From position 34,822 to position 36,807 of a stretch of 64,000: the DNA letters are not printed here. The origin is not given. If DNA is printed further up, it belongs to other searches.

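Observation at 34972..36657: TPR-like protein with an exact JAMM (HxHx7Sx2D) motif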

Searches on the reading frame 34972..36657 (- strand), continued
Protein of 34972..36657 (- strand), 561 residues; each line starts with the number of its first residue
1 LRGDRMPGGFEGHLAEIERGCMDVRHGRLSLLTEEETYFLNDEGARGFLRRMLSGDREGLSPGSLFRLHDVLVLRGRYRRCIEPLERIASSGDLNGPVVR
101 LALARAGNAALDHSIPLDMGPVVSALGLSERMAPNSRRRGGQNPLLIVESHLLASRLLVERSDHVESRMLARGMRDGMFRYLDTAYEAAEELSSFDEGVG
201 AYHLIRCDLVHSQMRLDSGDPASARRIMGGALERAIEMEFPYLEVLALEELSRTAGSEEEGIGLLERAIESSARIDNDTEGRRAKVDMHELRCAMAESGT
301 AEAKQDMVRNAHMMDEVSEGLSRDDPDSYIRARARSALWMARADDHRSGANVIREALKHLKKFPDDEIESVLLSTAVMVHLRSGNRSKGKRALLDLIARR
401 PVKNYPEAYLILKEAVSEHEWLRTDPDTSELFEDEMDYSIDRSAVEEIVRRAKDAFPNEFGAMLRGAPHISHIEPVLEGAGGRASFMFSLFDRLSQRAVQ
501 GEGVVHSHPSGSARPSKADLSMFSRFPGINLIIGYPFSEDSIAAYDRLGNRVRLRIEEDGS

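Call 24: fold_search(model_id=the predicted structure, library=pdb)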
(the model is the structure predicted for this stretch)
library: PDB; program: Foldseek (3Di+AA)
matches with E <= 10: 1323; with E <= 0.001: 36
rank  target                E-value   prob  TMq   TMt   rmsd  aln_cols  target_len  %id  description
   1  8pkp_O                2.2e-05  1.00  0.37  0.31   7.1       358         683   14  Cryo-EM structure of the apo Anaphase-promoting complex/cyclosome (APC/C) at 3.2 Angstrom resolution (released 2023-07-19)
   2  1oi0_D                2.4e-05  1.00  0.17  0.84   4.8       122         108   34  CRYSTAL STRUCTURE OF AF2198, A JAB1/MPN DOMAIN PROTEIN FROM ARCHAEOGLOBUS FULGIDUS (released 2003-08-14)
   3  6q6g_O                2.8e-05  1.00  0.42  0.35   7.6       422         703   12  Cryo-EM structure of the APC/C-Cdc20-Cdk2-cyclinA2-Cks2 complex, the D1 box class (released 2019-09-11)
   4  1oi0_B                2.9e-05  1.00  0.16  0.82   4.1       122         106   34  CRYSTAL STRUCTURE OF AF2198, A JAB1/MPN DOMAIN PROTEIN FROM ARCHAEOGLOBUS FULGIDUS (released 2003-08-14)
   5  1oi0_C                3.4e-05  1.00  0.17  0.87   1.8       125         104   32  CRYSTAL STRUCTURE OF AF2198, A JAB1/MPN DOMAIN PROTEIN FROM ARCHAEOGLOBUS FULGIDUS (released 2003-08-14)
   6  1r5x_A                5.5e-05  1.00  0.17  0.88   3.2       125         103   33  JAMM: A Metalloprotease-like Zinc Site in the Proteasome and Signalosome (released 2003-11-25)
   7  1oi0_A                5.9e-05  1.00  0.17  0.85   3.4       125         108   32  CRYSTAL STRUCTURE OF AF2198, A JAB1/MPN DOMAIN PROTEIN FROM ARCHAEOGLOBUS FULGIDUS (released 2003-08-14)
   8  2y4t_A                1.6e-04  1.00  0.20  0.24  25.1       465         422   12  Crystal structure of the human co-chaperone P58(IPK) (released 2011-08-10)
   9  4ui9_O                2.1e-04  1.00  0.41  0.34   8.1       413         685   13  Atomic structure of the human Anaphase-Promoting Complex (released 2015-06-17)
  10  5a31_O                2.1e-04  1.00  0.41  0.34   8.1       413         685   13  Structure of the human APC-Cdh1-Hsl1-UbcH10 complex. (released 2015-11-18)
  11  9d2f_L                2.1e-04  1.00  0.31  0.42  16.0       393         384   15  3D structure and atomic model of RS3 of mouse respiratory cilia (released 2025-08-13)
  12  5l9u_O                2.4e-04  1.00  0.41  0.35   7.6       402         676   12  Model of human Anaphase-promoting complex/Cyclosome (APC/C-CDH1) with a cross linked Ubiquitin variant-substrate-UBE2C (released 2016-09-14)
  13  9gaw_O                2.4e-04  1.00  0.31  0.26  11.4       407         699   15  High-resolution structure of the Anaphase-promoting complex/cyclosome (APC/C) bound to co-activator Cdh1 (released 2024-08-14)
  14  5g05_O                2.9e-04  1.00  0.37  0.31   7.0       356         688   13  Cryo-EM structure of combined apo phosphorylated APC (released 2016-05-25)
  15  8tar_O                3.2e-04  1.00  0.38  0.31   7.4       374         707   13  APC/C-CDH1-UBE2C-Ubiquitin-CyclinB-NTD (released 2023-09-27)
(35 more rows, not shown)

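Call 28: find_related_loci(query=A1, collection=genome_contigs, flank=8000)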
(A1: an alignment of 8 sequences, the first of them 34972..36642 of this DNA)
Query A1 (556 aa) in genome_contigs; peptide patterns used: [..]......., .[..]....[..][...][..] (x = any residue, [..] = any of these).
48 stretches matched a pattern; 27 encode a relative of the query (tblastn E <= 1e-3); 27 distinct loci.
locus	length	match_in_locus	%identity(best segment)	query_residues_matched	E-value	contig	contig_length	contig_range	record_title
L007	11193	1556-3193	42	9-555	8e-116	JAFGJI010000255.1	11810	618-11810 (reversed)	MAG: Thermoplasmatota archaeon isolate Zod_Metabat.266 k87_11504593, whole genome shotgun sequence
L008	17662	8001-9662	41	9-551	1e-112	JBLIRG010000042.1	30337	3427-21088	MAG: Thermoplasmatota archaeon isolate MG1_202111_bin_239 MG1_202111_bin_239_scaffold_42, whole genome shotgun sequence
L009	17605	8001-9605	42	13-551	2e-111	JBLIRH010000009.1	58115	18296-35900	MAG: Thermoplasmatota archaeon isolate MG1_202108_bin_178 MG1_202108_bin_178_scaffold_9, whole genome shotgun sequence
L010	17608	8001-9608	41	16-555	2e-112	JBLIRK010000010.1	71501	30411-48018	MAG: Thermoplasmatota archaeon isolate MF1_202111_bin_395 MF1_202111_bin_395_scaffold_10, whole genome shotgun sequence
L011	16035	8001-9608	42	16-555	1e-110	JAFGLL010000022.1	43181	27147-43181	MAG: Thermoplasmatota archaeon isolate Zod_Metabat.400 k87_3164309, whole genome shotgun sequence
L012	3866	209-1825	41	9-551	2e-110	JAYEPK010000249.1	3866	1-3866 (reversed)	MAG: Thermoplasmatota archaeon isolate MAG002 MAG002_249, whole genome shotgun sequence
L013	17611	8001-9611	39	12-556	6e-107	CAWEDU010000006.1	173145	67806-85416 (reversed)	MAG: uncultured Thermoplasmatales archaeon isolate MFD03804.bin.2.29 genome assembly, contig: contig_3708, whole genome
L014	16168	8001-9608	39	12-555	2e-105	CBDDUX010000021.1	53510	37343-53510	MAG: Thermoplasmatota archaeon isolate Protein_d157_A_EX4484-6 genome assembly, contig: E3_1_d157_spades_c_000000000196,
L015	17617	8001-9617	39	9-551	1e-103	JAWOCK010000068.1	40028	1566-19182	MAG: Thermoplasmatota archaeon isolate BLK5-1.bin.203 k191_2126535, whole genome shotgun sequence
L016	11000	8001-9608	39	9-553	9e-102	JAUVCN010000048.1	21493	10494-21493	MAG: Thermoplasmatales archaeon isolate CSMAG_272 CSMAG_272_k141_3960787_length_21493_cov_8.9835, whole genome shotgun s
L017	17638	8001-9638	40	1-552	3e-100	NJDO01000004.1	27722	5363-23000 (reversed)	MAG: Thermoplasmatales archaeon ex4484_6 ex4484_6_scaffold_246_length_27722__count_3577, whole genome shotgun sequence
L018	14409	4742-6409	38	1-551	1e-98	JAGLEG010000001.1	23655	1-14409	MAG: Thermoplasmata archaeon isolate SW_4_56 ROV167.bin.56.fa_1, whole genome shotgun sequence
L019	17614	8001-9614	39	9-551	6e-99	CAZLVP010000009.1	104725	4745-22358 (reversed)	MAG TPA_asm: uncultured Thermoplasmatales archaeon isolate SRP319275_co4_108 genome assembly, contig: NODE_91_length_104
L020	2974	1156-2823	38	1-551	3e-100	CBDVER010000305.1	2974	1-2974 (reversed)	MAG TPA_asm: uncultured Thermoplasmata archaeon isolate SRR22302360_binner12_Refined_34 genome assembly, contig: ERZ2507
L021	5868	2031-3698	38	1-551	1e-95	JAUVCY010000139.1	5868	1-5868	MAG: Thermoplasmatota archaeon isolate CSMAG_283 CSMAG_283_k141_185972_length_5868_cov_9.0000, whole genome shotgun sequ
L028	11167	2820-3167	45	429-544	3e-20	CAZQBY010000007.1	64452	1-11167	MAG TPA_asm: uncultured archaeon isolate binchicken_co19_513 genome assembly, contig: NODE_411_length_64452_cov_8.663385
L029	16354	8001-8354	38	433-551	6e-18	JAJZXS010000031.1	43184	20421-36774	MAG: Thermoplasmata archaeon isolate TL1-4.bin50 NODE_554_length_43184_cov_6.920640, whole genome shotgun sequence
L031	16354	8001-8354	36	433-551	4e-15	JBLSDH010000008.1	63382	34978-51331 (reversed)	Cuniculiplasmataceae archaeon SKW1 k141_781_length_63382_cov_1438.3822, whole genome shotgun sequence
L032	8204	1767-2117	39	434-551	3e-14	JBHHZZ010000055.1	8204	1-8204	MAG: Thermoplasmata archaeon isolate K_3_bin.4 NODE_3748_length_8204_cov_50.093508, whole genome shotgun sequence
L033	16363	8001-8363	34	433-551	4e-8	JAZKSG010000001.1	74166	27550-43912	MAG: Thermoplasmatota archaeon isolate NA-30cm_bin.10 NODE_27_length_74166_cov_24.424148, whole genome shotgun sequence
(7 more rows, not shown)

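Call 46: find_homologous_proteins(query=A4, max_evalue=1e-10)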
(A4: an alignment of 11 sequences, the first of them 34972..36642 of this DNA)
Query A4 (11 sequences) (556 aa, profile of the alignment): 75 proteins with E <= 1e-10 among 8000 candidates.
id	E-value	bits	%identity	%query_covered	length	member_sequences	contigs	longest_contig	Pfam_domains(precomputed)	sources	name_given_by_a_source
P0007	1.3e-174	600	37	98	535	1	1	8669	PF14464.12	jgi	jgi:proteasome lid subunit RPN8/RPN11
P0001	2.3e-169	583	100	100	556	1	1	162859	PF14464.12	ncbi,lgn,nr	ncbi:MAG: Mov34/MPN/PAD-1 family protein [Candidatus Thermoplasmatota archaeon]|nr:Mov34/MPN/PAD-1 f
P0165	1.1e-138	482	39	99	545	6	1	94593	PF14464.12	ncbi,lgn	-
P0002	8.7e-137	476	66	97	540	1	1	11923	PF14464.12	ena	-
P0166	5.3e-134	466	39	98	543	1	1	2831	PF14464.12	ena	-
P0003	6.7e-134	466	64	99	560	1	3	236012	PF14464.12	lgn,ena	-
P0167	9.5e-133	462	39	98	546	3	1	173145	PF14464.12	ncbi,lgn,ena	-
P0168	3.7e-132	460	39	98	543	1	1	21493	PF14464.12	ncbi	-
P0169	1.1e-130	455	40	97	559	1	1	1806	PF14464.12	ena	-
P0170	5.8e-128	447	42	89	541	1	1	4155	PF14464.12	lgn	-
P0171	5.9e-128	446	42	98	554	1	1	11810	PF14464.12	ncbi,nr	ncbi:MAG: Mov34/MPN/PAD-1 family protein [Candidatus Thermoplasmatota archaeon]|nr:Mov34/MPN/PAD-1 f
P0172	2.4e-127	444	42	97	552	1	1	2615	PF14464.12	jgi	-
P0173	1.1e-124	436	41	98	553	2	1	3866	PF14464.12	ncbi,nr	ncbi:MAG: Mov34/MPN/PAD-1 family protein [Candidatus Thermoplasmatota archaeon]|nr:Mov34/MPN/PAD-1 f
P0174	1.4e-123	432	41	97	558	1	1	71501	PF14464.12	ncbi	ncbi:MAG: Mov34/MPN/PAD-1 family protein [Thermoplasmatota archaeon]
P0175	4.7e-123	430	39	98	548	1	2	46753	PF14464.12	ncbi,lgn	ncbi:MAG: Mov34/MPN/PAD-1 family protein [Thermoplasmatota archaeon]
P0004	1.1e-121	426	50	98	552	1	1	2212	PF14464.12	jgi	jgi:proteasome lid subunit RPN8/RPN11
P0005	7.7e-121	423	46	90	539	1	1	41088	PF14464.12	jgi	jgi:proteasome lid subunit RPN8/RPN11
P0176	3.7e-116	408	42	92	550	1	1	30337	PF14464.12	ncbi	ncbi:MAG: Mov34/MPN/PAD-1 family protein [Thermoplasmatota archaeon]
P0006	1.3e-115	406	43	87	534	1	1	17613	PF14464.12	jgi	-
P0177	2.6e-112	395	44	98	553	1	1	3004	PF14464.12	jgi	jgi:proteasome lid subunit RPN8/RPN11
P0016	1.1e-101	360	58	40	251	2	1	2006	PF14464.12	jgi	-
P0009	5.9e-99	351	39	91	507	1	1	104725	PF14464.12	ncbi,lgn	-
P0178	3.0e-95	339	44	68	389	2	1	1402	PF14464.12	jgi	jgi:proteasome lid subunit RPN8/RPN11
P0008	4.4e-90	322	44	68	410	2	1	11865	PF14464.12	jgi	jgi:proteasome lid subunit RPN8/RPN11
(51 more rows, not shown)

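Call 54: search_protein_families(library=pfam, proteins=[L029:7196-8011:+, L031:7190-8011:+, L033:7124-7936:+, L032:937-1752:+, L028:679-2826:+], max_evalue=0.01)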
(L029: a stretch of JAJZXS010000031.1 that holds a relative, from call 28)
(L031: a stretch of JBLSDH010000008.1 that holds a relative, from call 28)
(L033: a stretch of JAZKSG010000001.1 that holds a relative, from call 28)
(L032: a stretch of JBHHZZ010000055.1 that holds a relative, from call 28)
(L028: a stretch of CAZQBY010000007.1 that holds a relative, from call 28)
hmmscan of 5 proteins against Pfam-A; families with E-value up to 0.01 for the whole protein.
L029:7196-8011:+ (271 aa): 3 families
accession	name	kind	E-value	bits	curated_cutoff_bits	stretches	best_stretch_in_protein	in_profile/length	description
PF20143.4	NAD_kinase_C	-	3.1e-32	111.4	23.7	1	129-252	2-125/126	ATP-NAD kinase C-terminal domain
PF01513.26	NAD_kinase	-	9.1e-15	55.6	25.5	1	42-107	62-130/130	ATP-NAD kinase N-terminal domain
PF00781.29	DAGK_cat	-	0.0076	16.3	23.6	0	50-74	53-77/125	Diacylglycerol kinase catalytic domain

L031:7190-8011:+ (273 aa): 2 families
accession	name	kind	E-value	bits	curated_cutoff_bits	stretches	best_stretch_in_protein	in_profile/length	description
PF20143.4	NAD_kinase_C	-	1.8e-37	128.3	23.7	1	129-254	1-125/126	ATP-NAD kinase C-terminal domain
PF01513.26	NAD_kinase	-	2.1e-13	51.2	25.5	1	30-107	49-129/130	ATP-NAD kinase N-terminal domain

L033:7124-7936:+ (270 aa): 3 families
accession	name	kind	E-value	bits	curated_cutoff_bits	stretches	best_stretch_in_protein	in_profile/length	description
PF20143.4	NAD_kinase_C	-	1.7e-33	115.5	23.7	1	131-255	2-125/126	ATP-NAD kinase C-terminal domain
PF01513.26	NAD_kinase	-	1.9e-14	54.5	25.5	1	5-109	3-130/130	ATP-NAD kinase N-terminal domain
PF00781.29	DAGK_cat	-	0.00011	22.3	23.6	1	4-76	3-77/125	Diacylglycerol kinase catalytic domain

L032:937-1752:+ (271 aa): 3 families
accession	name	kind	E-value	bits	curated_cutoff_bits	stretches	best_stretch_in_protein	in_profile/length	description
PF20143.4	NAD_kinase_C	-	3.6e-33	114.4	23.7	1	129-252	2-125/126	ATP-NAD kinase C-terminal domain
PF01513.26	NAD_kinase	-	1.9e-12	48.1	25.5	1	14-106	43-129/130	ATP-NAD kinase N-terminal domain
PF00781.29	DAGK_cat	-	0.0035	17.4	23.6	1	5-70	4-73/125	Diacylglycerol kinase catalytic domain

L028:679-2826:+ (715 aa): 3 families
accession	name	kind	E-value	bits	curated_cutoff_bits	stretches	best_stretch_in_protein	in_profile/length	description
PF02769.27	AIRS_C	-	1.4e-54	184.9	23.1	2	204-359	2-154/156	AIR synthase related protein, C-terminal domain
PF00586.29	AIRS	-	3.6e-50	169.5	24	2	75-191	1-112/112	AIR synthase related protein, N-terminal domain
PF18072.6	FGAR-AT_linker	-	3.1e-13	50.4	26.6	1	16-54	9-50/50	Formylglycinamide ribonucleotide amidotransferase linker domain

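Call 61: predict_structure(alignment_id=A5)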
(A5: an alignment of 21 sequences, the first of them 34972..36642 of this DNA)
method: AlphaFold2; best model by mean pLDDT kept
length: 556 residues; sequences in the alignment: 21
mean_pLDDT: 82.1   pTM: 0.82
mean pLDDT of the five models: 82.1, 79.7, 79.6, 79.1, 73.3
residues with pLDDT >= 90: 238; 70-90: 214; 50-70: 51; < 50: 53
segments of 3 or more residues with pLDDT < 50: 1-3, 39-53, 126-135, 472-495
pLDDT, mean of each block of 10 residues (from residue 1): 61 92 70 58 42 71 94 91 77 92 92 84 55 60 94 80 78 91 92 95 94 88 97 98 94 94 97 96 95 82 97 91 93 95 95 88 93 94 92 82 90 88 77 85 87 74 73 38 40 56 73 70 80 86 80 74
secondary structure, 60 per line:
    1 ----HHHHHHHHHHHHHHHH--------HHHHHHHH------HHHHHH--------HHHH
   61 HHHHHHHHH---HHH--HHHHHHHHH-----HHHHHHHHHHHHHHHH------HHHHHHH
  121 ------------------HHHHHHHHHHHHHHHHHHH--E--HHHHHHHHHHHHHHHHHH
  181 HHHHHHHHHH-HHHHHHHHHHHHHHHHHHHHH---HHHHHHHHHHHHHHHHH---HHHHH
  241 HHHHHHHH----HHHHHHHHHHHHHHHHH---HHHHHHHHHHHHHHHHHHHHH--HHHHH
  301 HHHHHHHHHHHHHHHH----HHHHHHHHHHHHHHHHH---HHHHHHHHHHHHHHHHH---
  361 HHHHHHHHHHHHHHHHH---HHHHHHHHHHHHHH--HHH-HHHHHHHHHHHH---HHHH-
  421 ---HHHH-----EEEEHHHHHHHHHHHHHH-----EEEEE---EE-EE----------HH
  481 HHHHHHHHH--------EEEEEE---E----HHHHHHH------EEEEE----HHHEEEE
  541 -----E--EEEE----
elements in order: H5-20 H29-36 H43-48 H57-69 H78-86 H92-107 H114-120 H139-157 H163-190 H192-212 H216-232 H236-248 H253-269 H273-293 H296-316 H321-337 H341-357 H361-377 H381-394 H401-412 H416-419 H424-427 E433-436 H437-450 E456-460 H479-489 E498-503 H512-518 E525-529 E537-540 E549-552

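Call 71: find_related_loci(query=A4, collection=metagenome_contigs, flank=7000)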
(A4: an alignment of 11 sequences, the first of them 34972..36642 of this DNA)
Query A4 (556 aa) in metagenome_contigs; peptide patterns used: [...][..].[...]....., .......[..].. (x = any residue, [..] = any of these).
242 stretches matched a pattern; 20 encode a relative of the query (tblastn E <= 1e-3); 20 distinct loci.
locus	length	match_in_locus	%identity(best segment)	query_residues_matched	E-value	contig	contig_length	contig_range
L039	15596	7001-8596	42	13-551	1e-104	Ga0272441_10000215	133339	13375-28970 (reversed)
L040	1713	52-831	59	295-554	1e-103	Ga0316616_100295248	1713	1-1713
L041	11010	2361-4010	37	9-551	4e-96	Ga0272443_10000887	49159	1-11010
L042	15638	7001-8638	40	1-552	1e-100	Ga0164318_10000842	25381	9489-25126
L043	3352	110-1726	37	9-551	1e-89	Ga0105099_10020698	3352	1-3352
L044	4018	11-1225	42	140-551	1e-83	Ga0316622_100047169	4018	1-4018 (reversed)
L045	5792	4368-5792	36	42-518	4e-69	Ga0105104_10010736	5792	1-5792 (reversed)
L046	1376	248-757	54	384-553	5e-56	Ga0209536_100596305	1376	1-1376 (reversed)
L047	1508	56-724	41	329-551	4e-55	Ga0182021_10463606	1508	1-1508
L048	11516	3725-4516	40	295-554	4e-51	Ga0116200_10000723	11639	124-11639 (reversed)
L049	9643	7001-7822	35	286-551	2e-41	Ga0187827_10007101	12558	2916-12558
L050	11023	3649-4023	44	431-555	8e-22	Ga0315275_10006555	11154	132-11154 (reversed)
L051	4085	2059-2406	45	429-544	9e-21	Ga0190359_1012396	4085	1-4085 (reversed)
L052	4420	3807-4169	40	431-551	2e-20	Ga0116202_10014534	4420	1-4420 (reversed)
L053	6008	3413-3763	43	435-551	1e-18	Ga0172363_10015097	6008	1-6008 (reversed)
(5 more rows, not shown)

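Call 81: search_protein_families(library=padloc, proteins=[window:34972-36642:-], max_evalue=0.01)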
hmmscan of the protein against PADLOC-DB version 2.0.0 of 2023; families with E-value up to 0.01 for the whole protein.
window:34972-36642:- (556 aa): 2 families
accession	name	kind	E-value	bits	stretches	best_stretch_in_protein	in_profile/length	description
PDLC00890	JAB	-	0.0012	16.3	0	501-517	95-111/157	JAB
PDLC00827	E1-E2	-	0.0039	13.6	0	428-462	560-594/711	E1-E2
